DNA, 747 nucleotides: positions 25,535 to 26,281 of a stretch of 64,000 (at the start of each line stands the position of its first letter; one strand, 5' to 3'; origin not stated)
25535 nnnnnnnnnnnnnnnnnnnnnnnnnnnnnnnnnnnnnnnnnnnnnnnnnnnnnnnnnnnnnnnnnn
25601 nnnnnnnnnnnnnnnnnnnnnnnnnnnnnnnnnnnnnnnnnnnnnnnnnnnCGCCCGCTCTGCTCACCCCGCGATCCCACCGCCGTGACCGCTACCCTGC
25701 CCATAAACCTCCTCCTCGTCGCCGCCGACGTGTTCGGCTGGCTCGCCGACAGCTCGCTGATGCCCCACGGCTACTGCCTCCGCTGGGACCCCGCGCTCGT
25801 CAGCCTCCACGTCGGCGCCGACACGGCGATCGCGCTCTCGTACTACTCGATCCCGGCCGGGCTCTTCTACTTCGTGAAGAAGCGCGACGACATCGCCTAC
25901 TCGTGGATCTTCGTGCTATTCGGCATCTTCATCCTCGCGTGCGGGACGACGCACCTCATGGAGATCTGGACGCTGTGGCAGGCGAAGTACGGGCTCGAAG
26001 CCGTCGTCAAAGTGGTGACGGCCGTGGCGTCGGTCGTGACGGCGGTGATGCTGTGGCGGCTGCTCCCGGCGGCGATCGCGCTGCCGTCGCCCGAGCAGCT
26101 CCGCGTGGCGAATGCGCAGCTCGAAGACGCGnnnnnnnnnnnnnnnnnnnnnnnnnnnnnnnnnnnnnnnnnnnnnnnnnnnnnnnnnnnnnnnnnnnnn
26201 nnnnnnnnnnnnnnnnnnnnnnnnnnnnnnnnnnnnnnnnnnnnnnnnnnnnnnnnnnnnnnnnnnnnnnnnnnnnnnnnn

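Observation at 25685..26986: Histidine kinase with an ETR1-type ethylene-binding-domain-like membrane module in a non-cyanobacterial bacterium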

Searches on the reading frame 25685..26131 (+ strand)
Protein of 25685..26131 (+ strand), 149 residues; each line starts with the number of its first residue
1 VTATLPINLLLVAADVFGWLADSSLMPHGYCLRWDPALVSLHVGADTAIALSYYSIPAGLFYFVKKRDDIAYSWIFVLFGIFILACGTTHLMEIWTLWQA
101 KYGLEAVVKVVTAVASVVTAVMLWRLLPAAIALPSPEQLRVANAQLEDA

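Call 7: find_homologous_proteins(query=window:25685-26131:+, max_evalue=0.001)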
Query seq(149 aa) (149 aa): 168 proteins with E <= 0.001 among 351 candidates; the best 120 are listed.
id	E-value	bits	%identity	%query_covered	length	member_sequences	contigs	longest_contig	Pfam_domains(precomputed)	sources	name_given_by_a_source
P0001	3.7e-47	178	62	89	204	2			PF25487.2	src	-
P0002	1.7e-46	176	57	90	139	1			PF25487.2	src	-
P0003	1.8e-45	173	60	90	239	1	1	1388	PF25487.2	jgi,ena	-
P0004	5.1e-44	168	57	91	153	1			PF25487.2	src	-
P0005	8.4e-44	168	60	85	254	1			PF00989.32,PF25487.2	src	-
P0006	2.6e-43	166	63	86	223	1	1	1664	PF25487.2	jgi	jgi:hypothetical protein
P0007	2.7e-43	166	60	86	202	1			PF25487.2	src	-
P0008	5.3e-43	165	55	90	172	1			PF25487.2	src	-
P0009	1.3e-42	164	58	85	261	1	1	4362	PF25487.2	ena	-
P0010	1.3e-42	164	57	88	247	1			PF00512.32,PF25487.2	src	-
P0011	1.5e-42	163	57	87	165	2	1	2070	PF25487.2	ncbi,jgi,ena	-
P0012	2.2e-42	163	54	91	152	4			PF25487.2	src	-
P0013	3.8e-42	162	58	86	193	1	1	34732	PF25487.2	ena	-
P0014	4.9e-42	162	60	85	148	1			PF25487.2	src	-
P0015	5.1e-42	162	58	85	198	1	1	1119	PF25487.2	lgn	-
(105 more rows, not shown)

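Call 22: search_dna_similar(query=window:25685-26101:+, collection=plasmids, mode=protein, max_rows=40)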
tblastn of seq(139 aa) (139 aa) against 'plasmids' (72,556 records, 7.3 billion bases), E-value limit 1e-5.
Records with a match: 19; places in all: 23; records where one place covers at least 80% of the query: 18.
Best place of each record, by identity: <60% 19.
By first word of the organism name: Azospirillum 7; Acaryochloris 3; Novosphingobium 2; Rhodovastum 2; Kovacikia 1; Eleftheria 1; Pseudanabaena 1; Rhizobium 1; Blastomonas 1.
By predicted mobility (MOB-suite, as given by PLSDB): non-mobilizable 11; mobilizable 5; conjugative 3.
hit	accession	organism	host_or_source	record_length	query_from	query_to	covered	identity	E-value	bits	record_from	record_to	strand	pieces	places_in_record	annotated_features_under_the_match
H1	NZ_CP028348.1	Novosphingobium sp. THN1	cell culture,surface water of Lake Taihu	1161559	22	139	85%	56.8%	3e-28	115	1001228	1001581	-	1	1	record has no annotation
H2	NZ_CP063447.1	Novosphingobium sp. ES2-1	mixed culture,activated sludge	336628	19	139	87%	54.5%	4e-29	117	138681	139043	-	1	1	ATP-binding protein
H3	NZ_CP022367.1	Azospirillum sp. TSH58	single cell,paddy soils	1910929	23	139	84%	55.6%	2e-28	115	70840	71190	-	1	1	record has no annotation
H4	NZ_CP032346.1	Azospirillum brasilense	soil sample,Agricultural field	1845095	23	139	84%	54.7%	1e-28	116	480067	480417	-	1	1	record has no annotation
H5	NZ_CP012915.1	Azospirillum brasilense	Digitaria eriantha,microbe,root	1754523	23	139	84%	54.7%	2e-28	115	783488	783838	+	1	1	none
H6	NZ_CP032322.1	Azospirillum argentinense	soil sample,Agricultural field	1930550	23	139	84%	54.7%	2e-28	115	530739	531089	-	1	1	record has no annotation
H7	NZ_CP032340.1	Azospirillum brasilense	soil sample,Agricultural field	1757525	23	139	84%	54.7%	3e-28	114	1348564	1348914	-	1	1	none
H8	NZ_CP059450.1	Azospirillum brasilense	Prokaryotes,soil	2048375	23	139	84%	53.8%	2e-28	115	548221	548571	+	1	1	none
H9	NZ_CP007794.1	Azospirillum argentinense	Triticum aestivum L.,Root,wheat ...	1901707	23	139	84%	53.8%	4e-28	114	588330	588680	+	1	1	record has no annotation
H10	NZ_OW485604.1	Rhodovastum atsumiense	-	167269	20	139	86%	51.7%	8e-26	108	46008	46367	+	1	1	PAS domain S-box protein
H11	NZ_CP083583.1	Kovacikia minuta CCNUW1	cell culture,fresh water lake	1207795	20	139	86%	50.8%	5e-29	117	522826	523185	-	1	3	record has no annotation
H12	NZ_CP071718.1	Acaryochloris sp. 'Moss Beach'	culture,intertidal zone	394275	26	139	82%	50.9%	7e-27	110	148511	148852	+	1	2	hypothetical protein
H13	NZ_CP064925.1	Acaryochloris marina S15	cell culture,surface of Pikea pinnata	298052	26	139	82%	50.9%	1e-25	107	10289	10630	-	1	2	GAF domain-containing hybrid sensor histidine kinase/response ...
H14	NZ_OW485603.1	Rhodovastum atsumiense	-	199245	23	139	84%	47.0%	1e-18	88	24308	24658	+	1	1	PAS domain-containing protein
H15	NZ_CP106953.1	Eleftheria terrae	soil sample,soil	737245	25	135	80%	49.5%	2e-25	106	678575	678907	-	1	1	ATP-binding protein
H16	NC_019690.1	Pseudanabaena sp. PCC 7367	-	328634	11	137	91%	43.3%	2e-19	90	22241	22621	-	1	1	PAS domain S-box protein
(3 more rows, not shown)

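Call 23: get_annotated_region(hit=H5, flank=3500)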
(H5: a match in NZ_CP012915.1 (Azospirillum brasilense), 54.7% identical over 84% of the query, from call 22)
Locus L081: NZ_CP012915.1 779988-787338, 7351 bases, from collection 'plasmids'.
description: Azospirillum brasilense strain Sp 7 plasmid ABSP7_p1, complete sequence
organism: Azospirillum brasilense (NCBI taxid 192)
taxonomy: Bacteria; Pseudomonadota; Alphaproteobacteria; Rhodospirillales; Azospirillaceae; Azospirillum; Azospirillum brasilense
host: -; source: Digitaria eriantha,microbe,root; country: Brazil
typing (MOB-suite, as given by PLSDB): non-mobilizable; replicon rep_cluster_622
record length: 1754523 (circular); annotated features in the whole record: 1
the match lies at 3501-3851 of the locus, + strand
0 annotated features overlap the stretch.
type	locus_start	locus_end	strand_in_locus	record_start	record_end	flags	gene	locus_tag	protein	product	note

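Call 26: search_protein_representatives(protein=window:25685-26104:+)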
Query: 140 residues. Proteins with E-value up to 0.001 (for the whole library): 8316; up to 1e-10: 6020; up to 1e-30: 1343. The best 150 are listed.
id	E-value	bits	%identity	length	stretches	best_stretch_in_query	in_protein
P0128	5.9e-44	166.2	63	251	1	21-140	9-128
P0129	1.6e-43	164.8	60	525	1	16-139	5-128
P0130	1.7e-42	161.4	61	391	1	20-139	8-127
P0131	3.2e-42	160.6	62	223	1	20-140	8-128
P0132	8.3e-42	159.3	55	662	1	23-139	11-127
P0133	1.0e-41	158.9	63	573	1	21-140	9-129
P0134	1.4e-41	158.5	60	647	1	21-139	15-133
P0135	1.5e-41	158.4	61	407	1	21-140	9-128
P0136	1.8e-41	158.2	59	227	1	22-140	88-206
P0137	2.4e-41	157.7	59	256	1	17-140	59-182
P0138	2.8e-41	157.5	64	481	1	16-140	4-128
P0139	6.7e-41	156.3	56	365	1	14-139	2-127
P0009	8.0e-41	156.1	59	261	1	20-140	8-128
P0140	1.5e-40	155.2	54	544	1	17-139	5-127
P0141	3.7e-40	153.9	58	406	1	19-139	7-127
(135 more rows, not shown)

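Call 28: search_solved_structures(query=window:25685-26104:+, max_evalue=10)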
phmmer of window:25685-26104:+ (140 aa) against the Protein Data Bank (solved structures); distinct sequences matched with E-value up to 10: 0.

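Call 30: get_annotated_region(hit=H13, flank=400)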
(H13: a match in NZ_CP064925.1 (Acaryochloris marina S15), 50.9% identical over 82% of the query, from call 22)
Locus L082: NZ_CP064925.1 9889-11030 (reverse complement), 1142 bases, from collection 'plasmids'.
description: Acaryochloris marina S15 plasmid unnamed10, complete sequence
organism: Acaryochloris marina S15 (NCBI taxid 2762553)
taxonomy: Bacteria; Cyanobacteriota; Cyanophyceae; Acaryochloridales; Acaryochloridaceae; Acaryochloris; Acaryochloris marina; Acaryochloris marina S15
host: -; source: cell culture,surface of Pikea pinnata; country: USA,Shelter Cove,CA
typing (MOB-suite, as given by PLSDB): mobilizable; relaxase MOBF,MOBF
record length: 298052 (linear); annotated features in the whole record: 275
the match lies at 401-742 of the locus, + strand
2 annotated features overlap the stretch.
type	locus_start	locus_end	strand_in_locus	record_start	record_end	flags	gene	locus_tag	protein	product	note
CDS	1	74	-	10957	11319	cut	-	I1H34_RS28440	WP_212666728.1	PAS domain-containing protein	-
CDS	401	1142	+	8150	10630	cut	-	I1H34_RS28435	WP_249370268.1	GAF domain-containing hybrid sensor histidine kinase/response regulator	-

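Call 31: get_annotated_region(hit=H16, flank=400)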
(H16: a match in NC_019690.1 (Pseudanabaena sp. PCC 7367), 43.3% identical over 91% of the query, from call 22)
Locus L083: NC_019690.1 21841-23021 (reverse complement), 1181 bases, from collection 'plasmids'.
description: Pseudanabaena sp. PCC 7367 plasmid pPSE7367.01, complete sequence
organism: Pseudanabaena sp. PCC 7367 (NCBI taxid 82654)
taxonomy: Bacteria; Cyanobacteriota; Cyanophyceae; Pseudanabaenales; Pseudanabaenaceae; Pseudanabaena; Pseudanabaena sp. PCC 7367
host: -; source: -; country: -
typing (MOB-suite, as given by PLSDB): conjugative; replicon rep_cluster_1271; relaxase MOBQ; mating-pair formation MPF_T
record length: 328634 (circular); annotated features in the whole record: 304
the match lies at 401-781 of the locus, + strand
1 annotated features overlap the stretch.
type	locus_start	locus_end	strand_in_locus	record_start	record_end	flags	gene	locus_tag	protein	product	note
CDS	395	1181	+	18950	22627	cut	-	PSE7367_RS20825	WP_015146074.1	PAS domain S-box protein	-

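Call 62: search_protein_families(library=pfam, proteins=[L081:3468-5045:+, L081:5038-5445:+], max_evalue=0.001)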
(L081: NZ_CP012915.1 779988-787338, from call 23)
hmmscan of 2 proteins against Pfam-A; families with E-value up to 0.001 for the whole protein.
L081:3468-5045:+ (525 aa): 6 families
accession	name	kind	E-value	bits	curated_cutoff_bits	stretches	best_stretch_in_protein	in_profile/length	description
PF25487.1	ETR1_N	-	9.7e-39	132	27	1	27-122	2-97/97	Ethylene receptor 1-like, N-terminal domain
PF02518.31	HATPase_c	-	4e-22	79.2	26.4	1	391-513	2-110/111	Histidine kinase-, DNA gyrase B-, and HSP90-like ATPase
PF08448.16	PAS_4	-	3.7e-15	56.5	23.1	1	155-266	3-110/110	PAS fold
PF00512.31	HisKA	-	1.8e-10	41.2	26.9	1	280-347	2-64/66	His Kinase A (phospho-acceptor) domain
PF13426.13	PAS_9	-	1.3e-05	25.8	27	1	167-263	7-103/103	PAS domain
PF00989.32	PAS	-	0.00017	22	22.6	1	148-261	2-113/113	PAS fold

L081:5038-5445:+ (135 aa): 2 families
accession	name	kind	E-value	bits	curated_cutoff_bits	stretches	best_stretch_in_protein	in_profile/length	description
PF00072.30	Response_reg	-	5.3e-20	72.1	30.2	1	11-122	1-109/111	Response regulator receiver domain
PF23198.2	PDE8A_N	-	0.00026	21.4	29.6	1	26-77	28-80/147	PDE8A-like, N-terminal domain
